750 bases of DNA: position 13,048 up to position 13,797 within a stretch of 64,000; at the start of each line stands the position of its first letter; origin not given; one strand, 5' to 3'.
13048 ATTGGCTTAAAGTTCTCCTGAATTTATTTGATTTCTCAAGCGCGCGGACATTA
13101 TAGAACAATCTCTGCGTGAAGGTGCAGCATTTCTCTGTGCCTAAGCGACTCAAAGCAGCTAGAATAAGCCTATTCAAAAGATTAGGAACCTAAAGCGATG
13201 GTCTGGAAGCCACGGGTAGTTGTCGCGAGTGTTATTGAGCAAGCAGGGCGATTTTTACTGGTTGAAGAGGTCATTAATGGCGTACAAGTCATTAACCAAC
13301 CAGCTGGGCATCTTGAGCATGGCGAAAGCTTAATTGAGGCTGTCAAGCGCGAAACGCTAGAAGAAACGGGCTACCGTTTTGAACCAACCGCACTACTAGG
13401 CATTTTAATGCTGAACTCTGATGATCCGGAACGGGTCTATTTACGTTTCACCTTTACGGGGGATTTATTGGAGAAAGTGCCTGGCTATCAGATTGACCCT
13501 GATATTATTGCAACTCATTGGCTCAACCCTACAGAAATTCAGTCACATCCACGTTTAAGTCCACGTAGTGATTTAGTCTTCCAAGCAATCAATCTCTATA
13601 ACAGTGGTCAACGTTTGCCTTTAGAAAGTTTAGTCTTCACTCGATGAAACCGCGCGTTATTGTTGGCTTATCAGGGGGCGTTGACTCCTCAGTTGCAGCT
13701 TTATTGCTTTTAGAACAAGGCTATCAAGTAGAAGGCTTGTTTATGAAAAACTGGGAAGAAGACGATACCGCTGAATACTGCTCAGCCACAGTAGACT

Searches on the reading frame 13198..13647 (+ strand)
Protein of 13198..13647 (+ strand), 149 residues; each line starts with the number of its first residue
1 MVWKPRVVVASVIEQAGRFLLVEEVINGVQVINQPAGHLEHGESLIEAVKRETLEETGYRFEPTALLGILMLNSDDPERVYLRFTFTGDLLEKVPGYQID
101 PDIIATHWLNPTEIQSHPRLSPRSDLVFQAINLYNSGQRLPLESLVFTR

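Call 9: search_protein_families(library=pfam, proteins=[window:13198-13647:+], max_evalue=0.01)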
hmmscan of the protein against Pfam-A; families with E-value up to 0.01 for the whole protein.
window:13198-13647:+ (149 aa): 1 family
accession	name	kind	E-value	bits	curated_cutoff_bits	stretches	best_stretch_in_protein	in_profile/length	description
PF00293.34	NUDIX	-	2.2e-13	50.8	21.1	1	6-124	5-127/134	NUDIX domain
